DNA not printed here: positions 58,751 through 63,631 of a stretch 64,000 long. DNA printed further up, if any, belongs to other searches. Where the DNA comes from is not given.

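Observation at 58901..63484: Single-gene Avs/NLR-like system: PD-(D/E)xK-like domain + STAND NTPase + >1100-aa helical repeat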

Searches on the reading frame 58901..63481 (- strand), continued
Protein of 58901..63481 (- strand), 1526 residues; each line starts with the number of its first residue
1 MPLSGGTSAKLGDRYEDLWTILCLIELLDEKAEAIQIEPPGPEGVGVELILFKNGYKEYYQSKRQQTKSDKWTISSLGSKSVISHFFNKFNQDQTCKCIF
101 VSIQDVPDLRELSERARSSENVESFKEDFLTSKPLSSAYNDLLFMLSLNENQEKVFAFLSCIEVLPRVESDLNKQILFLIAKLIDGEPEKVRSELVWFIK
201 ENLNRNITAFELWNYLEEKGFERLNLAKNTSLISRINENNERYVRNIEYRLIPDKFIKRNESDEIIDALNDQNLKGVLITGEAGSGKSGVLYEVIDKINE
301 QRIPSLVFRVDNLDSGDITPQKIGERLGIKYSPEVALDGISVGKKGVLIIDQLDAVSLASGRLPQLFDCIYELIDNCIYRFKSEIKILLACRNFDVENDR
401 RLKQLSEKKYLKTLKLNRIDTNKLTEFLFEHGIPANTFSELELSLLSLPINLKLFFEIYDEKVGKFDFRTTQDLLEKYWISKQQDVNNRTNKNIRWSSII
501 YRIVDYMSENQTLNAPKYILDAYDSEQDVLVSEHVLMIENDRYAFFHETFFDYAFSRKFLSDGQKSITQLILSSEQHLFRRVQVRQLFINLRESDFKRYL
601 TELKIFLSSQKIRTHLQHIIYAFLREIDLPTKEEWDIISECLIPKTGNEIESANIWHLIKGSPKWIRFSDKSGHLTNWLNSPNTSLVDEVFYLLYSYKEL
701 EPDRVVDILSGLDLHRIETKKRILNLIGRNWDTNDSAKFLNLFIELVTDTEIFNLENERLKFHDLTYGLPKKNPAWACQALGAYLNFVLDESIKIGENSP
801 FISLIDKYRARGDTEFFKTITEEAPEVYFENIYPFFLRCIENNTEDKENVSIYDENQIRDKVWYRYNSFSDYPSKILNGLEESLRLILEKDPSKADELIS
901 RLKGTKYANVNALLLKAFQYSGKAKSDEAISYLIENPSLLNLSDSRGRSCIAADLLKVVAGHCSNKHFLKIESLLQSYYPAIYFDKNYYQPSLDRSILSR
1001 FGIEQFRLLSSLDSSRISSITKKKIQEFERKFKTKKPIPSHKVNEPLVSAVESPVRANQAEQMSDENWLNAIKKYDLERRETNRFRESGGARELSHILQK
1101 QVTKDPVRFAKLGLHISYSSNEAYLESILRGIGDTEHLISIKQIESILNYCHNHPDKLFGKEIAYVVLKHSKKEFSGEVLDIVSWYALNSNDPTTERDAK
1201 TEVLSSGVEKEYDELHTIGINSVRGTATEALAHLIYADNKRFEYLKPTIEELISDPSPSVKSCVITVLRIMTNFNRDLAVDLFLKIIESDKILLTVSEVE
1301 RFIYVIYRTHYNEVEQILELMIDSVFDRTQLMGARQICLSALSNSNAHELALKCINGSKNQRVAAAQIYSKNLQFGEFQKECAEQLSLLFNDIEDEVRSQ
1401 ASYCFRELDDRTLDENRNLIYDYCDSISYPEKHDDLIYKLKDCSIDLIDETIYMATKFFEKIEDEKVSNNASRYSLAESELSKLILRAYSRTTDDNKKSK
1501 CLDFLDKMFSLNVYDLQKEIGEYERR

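Call 86: find_encoding_contigs(protein=P0093, flank=6000, max_places=2)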
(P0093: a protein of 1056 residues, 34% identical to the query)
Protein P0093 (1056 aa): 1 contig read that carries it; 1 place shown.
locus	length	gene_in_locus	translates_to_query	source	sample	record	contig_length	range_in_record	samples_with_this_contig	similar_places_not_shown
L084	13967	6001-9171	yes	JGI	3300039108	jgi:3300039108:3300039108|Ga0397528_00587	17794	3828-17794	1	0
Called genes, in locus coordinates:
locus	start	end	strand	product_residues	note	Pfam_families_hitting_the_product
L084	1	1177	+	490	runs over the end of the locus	PF00392:GntR, PF00155:Aminotran_1_2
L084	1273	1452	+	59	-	-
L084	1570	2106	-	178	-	-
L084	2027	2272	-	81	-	-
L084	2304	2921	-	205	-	PF01810:LysE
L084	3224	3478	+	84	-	PF00589:Phage_integrase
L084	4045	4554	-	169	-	-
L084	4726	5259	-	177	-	-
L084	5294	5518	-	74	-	-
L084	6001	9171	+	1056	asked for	PF25199:nSTAND_NTPase5 (faint)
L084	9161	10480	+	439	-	PF02985:HEAT (faint)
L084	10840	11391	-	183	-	PF13358:DDE_3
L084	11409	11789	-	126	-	PF01710:HTH_Tnp_IS630, PF13384:HTH_23 (weak), PF13551:HTH_29 (faint), PF13565:HTH_32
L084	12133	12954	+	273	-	PF00532:Peripla_BP_1, PF13407:Peripla_BP_4, PF13377:Peripla_BP_3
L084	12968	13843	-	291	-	PF01261:AP_endonuc_2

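Call 89: search_protein_families(library=pfam, proteins=[P0024, P0108, P0111, P0118], max_evalue=0.01)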
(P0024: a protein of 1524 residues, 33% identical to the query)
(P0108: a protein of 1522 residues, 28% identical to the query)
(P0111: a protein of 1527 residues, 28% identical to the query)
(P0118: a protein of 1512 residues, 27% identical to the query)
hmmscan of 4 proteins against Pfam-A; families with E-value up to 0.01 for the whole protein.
P0024 (1524 aa): 8 families
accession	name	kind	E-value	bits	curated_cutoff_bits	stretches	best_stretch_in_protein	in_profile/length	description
PF13401.12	AAA_22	-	3.1e-06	28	27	1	271-384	4-120/130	AAA domain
PF14130.12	Cap4_nuclease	-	5.8e-06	27.1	26.2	1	5-180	2-176/200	Cap4, dsDNA endonuclease domain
PF02985.28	HEAT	-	3.2e-05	24.2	23.5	0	1386-1406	4-24/31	HEAT repeat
PF24883.2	NPHP3_N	-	0.00043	20.9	24.8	0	270-306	20-56/164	Nephrocystin 3, N-terminal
PF13191.12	AAA_16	-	0.00067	20.6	32.6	1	264-315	15-65/167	AAA ATPase domain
PF00004.35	AAA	-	0.00084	20.2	21.2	1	275-400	1-123/131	ATPase family associated with various cellular activities (AAA)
PF12775.13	AAA_7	-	0.0011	19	25.8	1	262-305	23-66/181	P-loop containing dynein motor region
PF20703.3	nSTAND1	-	0.0076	16.4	27.1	0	266-428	28-198/379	Novel STAND NTPase 1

P0108 (1522 aa): 4 families
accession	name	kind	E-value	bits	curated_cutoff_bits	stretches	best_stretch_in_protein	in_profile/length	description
PF14130.12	Cap4_nuclease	-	1.1e-08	35.9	26.2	1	5-202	2-190/200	Cap4, dsDNA endonuclease domain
PF02985.28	HEAT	-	9.3e-06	25.9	23.5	0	1243-1270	1-28/31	HEAT repeat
PF24722.1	DUF7674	-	5.7e-05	23.6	27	0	633-712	18-95/111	Domain of unknown function (DUF7674)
PF13646.12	HEAT_2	-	0.0006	20.5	27.7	0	1221-1287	16-73/88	HEAT repeats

P0111 (1527 aa): 4 families
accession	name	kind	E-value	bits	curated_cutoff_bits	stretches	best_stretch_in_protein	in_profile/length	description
PF14130.12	Cap4_nuclease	-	0.00013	22.6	26.2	1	50-164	44-152/200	Cap4, dsDNA endonuclease domain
PF02985.28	HEAT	-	0.001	19.5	23.5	0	1249-1273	2-26/31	HEAT repeat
PF13646.12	HEAT_2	-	0.0015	19.2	27.7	0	1226-1270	16-54/88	HEAT repeats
PF25199.1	nSTAND_NTPase5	-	0.0065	16.7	34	0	265-333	23-92/145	Novel STAND NTPase 5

P0118 (1512 aa): 5 families
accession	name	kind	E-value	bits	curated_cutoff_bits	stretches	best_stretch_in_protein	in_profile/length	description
PF20703.3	nSTAND1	-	0.00026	21.2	27.1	1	271-443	20-202/379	Novel STAND NTPase 1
PF13646.12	HEAT_2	-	0.0018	19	27.7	0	1211-1278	16-74/88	HEAT repeats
PF05729.18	NACHT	-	0.0019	18.5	26.7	0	288-440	3-163/167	NACHT domain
PF20720.3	nSTAND3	-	0.0022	18.1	27.2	0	284-440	16-152/155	Novel STAND NTPase 3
PF13401.12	AAA_22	-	0.0067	17.2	27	0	286-386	6-103/130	AAA domain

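Call 91: find_encoding_contigs(protein=P0121, flank=10000, max_places=3)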
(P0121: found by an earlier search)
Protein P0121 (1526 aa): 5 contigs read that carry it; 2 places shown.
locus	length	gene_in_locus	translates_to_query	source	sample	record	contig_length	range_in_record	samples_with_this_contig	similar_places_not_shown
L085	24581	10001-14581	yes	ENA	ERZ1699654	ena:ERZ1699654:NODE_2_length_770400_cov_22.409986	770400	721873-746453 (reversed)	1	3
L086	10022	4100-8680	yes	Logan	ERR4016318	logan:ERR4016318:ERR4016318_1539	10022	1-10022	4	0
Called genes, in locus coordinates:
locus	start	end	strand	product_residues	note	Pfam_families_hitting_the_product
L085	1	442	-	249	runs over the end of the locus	PF02535:Zip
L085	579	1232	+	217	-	PF01135:PCMT, PF00398:RrnaAD (faint)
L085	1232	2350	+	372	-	PF04018:VCA0040-like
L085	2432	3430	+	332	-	PF00582:Usp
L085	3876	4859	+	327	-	PF00582:Usp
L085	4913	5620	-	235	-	PF07044:DUF1329 (faint), PF17131:TP_0789-like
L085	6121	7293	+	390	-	PF00589:Phage_integrase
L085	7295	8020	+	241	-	-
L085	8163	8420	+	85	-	-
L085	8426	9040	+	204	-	-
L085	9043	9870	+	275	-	PF04492:Phage_rep_O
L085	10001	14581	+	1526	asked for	-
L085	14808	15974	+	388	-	PF00437:T2SSE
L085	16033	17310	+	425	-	-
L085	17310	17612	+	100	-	-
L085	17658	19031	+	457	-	-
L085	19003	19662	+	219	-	-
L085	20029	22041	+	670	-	PF07660:STN (weak), PF00263:Secretin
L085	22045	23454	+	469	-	PF05137:PilN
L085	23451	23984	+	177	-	PF04350:PilO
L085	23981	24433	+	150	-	-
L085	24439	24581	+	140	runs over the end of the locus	PF07963:N_methyl (weak), PF16732:ComP_DUS (weak)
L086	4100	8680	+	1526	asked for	-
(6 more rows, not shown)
